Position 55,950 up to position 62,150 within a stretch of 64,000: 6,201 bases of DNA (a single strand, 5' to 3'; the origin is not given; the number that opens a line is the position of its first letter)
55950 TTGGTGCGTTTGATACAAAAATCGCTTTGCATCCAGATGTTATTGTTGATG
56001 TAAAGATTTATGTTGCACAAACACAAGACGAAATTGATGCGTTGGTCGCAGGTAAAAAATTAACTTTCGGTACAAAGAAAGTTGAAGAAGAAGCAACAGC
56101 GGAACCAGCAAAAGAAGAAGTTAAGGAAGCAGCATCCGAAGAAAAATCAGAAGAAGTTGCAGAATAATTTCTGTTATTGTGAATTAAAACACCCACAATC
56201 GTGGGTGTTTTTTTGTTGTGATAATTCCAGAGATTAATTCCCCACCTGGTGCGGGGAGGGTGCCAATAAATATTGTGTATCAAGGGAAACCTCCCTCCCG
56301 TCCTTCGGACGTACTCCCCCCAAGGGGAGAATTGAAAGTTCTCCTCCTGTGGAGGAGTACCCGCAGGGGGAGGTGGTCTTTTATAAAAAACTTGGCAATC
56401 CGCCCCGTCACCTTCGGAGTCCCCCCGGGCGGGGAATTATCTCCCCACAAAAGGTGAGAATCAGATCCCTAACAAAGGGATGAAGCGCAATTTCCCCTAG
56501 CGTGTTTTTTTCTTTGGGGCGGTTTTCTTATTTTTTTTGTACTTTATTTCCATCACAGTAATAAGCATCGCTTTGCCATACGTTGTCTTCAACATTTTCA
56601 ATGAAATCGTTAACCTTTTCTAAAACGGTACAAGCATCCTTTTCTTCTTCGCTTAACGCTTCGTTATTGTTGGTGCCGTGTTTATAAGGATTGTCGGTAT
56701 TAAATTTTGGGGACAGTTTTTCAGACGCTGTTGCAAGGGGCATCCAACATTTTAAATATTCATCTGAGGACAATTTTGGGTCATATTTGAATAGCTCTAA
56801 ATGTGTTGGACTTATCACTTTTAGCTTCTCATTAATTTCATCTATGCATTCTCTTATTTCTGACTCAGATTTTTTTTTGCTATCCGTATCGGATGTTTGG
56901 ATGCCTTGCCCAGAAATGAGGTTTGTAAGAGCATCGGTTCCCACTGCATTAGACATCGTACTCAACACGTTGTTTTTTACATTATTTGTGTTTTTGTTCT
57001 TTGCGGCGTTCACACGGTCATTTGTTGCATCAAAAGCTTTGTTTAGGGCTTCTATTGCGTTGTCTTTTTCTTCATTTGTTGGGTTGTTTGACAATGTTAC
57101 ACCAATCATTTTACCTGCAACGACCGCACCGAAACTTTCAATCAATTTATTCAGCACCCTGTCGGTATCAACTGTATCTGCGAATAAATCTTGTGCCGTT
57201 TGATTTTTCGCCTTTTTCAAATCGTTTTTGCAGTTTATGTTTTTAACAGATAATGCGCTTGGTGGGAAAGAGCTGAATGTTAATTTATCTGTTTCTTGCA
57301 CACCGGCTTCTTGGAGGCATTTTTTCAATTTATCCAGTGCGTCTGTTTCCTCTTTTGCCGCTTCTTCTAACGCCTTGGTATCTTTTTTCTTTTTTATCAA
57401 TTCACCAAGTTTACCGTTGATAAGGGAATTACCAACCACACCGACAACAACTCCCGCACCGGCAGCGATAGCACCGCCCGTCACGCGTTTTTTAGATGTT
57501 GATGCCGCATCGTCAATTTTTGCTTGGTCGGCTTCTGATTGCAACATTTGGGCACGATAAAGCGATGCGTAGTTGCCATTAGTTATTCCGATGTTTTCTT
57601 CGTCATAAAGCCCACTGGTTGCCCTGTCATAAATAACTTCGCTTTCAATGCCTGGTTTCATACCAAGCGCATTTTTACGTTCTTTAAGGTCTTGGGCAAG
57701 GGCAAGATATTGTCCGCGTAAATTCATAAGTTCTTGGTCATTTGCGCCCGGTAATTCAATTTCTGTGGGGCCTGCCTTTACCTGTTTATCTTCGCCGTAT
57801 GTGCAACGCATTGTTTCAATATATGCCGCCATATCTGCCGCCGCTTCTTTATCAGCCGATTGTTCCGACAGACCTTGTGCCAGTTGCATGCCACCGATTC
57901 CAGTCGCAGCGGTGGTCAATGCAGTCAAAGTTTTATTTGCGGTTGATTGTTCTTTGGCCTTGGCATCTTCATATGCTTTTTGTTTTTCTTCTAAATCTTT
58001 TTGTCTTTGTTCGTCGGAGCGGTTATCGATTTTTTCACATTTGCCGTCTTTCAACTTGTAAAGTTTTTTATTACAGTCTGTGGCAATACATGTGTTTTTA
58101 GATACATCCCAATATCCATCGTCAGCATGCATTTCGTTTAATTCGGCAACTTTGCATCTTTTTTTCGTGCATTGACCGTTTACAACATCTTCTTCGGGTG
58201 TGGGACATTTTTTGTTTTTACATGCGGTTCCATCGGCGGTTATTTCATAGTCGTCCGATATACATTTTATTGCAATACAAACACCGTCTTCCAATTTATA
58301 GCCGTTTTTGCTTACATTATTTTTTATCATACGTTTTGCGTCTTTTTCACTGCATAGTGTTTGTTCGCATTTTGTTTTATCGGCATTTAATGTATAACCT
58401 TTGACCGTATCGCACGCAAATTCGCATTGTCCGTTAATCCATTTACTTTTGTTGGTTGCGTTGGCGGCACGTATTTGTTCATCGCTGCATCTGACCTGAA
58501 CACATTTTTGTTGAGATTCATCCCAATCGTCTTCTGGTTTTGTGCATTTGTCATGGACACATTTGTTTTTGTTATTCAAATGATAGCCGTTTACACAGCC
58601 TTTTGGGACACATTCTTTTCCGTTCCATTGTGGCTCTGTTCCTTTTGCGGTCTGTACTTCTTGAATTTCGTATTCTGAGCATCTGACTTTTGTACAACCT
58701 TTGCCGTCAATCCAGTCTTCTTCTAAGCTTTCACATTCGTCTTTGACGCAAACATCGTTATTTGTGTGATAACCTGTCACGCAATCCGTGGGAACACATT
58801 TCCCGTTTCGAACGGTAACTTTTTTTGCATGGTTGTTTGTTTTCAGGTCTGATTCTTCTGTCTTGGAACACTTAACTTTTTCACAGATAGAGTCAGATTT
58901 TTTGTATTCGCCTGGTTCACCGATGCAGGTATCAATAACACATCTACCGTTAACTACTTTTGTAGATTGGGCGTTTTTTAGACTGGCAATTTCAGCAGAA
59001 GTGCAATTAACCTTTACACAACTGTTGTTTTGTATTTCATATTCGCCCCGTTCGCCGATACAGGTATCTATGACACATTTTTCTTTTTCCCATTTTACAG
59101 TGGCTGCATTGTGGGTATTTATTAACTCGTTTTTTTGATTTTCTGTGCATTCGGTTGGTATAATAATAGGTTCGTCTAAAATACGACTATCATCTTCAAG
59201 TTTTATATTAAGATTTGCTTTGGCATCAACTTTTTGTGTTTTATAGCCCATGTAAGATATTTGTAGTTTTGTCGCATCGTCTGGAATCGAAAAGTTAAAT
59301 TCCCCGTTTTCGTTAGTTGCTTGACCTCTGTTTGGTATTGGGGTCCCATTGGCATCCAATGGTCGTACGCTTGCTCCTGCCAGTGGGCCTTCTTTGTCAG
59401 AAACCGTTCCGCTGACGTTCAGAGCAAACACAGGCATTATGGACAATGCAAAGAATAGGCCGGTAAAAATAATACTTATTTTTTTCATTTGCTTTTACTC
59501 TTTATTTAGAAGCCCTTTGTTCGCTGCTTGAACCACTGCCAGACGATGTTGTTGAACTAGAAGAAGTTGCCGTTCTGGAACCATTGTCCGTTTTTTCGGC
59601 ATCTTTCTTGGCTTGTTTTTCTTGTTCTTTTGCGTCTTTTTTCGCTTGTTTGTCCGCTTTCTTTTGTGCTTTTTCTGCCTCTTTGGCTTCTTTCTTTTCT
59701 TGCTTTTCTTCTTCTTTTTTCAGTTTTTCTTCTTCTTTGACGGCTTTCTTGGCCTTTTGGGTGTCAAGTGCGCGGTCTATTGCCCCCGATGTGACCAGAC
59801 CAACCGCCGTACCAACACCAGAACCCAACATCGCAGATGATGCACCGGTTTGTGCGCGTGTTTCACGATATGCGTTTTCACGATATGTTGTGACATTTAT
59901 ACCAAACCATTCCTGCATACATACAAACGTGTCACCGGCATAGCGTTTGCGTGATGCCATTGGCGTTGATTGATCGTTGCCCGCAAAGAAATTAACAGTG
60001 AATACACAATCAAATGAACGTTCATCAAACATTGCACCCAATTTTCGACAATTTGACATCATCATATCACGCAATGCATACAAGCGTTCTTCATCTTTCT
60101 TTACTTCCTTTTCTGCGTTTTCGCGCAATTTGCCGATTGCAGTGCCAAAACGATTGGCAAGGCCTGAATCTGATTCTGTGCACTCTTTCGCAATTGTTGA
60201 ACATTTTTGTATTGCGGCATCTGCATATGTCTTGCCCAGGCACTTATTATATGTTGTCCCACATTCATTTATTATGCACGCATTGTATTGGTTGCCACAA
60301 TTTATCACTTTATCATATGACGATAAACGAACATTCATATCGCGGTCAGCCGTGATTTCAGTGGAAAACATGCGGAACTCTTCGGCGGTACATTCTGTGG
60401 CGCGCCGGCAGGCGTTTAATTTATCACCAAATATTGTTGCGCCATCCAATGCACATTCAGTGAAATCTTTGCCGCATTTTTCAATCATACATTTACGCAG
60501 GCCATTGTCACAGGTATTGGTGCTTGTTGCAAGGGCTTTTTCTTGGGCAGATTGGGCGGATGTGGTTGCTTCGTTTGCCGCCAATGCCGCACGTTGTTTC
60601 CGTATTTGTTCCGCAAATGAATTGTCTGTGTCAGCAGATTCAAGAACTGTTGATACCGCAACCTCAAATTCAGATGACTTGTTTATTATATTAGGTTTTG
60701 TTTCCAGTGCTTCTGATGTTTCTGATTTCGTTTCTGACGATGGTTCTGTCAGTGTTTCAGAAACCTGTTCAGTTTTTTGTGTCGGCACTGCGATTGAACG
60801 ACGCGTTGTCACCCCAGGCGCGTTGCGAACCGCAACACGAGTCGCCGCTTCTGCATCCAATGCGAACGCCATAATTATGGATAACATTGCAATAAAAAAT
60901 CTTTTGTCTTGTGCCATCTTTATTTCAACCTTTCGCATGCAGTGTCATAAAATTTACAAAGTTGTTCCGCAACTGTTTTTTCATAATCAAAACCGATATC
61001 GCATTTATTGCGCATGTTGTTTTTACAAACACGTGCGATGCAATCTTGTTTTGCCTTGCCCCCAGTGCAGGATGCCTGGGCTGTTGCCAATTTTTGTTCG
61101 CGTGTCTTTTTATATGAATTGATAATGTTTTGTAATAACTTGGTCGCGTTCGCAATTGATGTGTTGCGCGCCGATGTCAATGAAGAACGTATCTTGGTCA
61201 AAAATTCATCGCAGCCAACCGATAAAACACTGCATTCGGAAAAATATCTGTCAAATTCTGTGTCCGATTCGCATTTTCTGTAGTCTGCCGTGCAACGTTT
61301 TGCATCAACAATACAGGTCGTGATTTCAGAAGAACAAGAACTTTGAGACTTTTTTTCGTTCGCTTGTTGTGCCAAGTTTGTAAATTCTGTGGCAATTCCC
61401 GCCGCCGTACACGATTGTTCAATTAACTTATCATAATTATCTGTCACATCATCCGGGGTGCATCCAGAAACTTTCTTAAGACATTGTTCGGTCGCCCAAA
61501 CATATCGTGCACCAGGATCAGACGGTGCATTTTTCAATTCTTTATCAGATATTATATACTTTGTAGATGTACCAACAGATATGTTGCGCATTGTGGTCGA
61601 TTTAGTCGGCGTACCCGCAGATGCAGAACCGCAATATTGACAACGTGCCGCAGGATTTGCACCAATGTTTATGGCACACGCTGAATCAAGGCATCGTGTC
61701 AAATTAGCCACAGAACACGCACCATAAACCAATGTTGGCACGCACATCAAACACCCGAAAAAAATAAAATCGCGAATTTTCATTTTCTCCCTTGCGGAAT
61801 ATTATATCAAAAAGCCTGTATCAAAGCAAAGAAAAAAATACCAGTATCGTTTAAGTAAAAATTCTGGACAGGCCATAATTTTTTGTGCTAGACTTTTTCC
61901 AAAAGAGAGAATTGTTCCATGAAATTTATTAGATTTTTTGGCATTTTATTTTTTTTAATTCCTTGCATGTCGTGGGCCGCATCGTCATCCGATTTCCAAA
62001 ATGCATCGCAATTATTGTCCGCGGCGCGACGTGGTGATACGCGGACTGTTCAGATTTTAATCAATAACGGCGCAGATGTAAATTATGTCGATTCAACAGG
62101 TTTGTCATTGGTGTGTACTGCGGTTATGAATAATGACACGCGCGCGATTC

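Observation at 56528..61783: Three-gene minus-strand operon of Cys-rich secreted proteins ending in a 986-aa modular Cys-repeat protein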

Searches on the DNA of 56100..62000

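Call 58: search_rna_families(source=window, start=56100, end=62000, threshold=evalue, max_evalue=0.1)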
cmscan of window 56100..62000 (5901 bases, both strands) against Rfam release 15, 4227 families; matches with E-value up to 0.1: 0.
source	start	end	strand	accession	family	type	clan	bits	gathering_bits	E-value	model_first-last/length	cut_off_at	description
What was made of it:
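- Tried and rejected: No match in the operon or its flanks (call 58).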
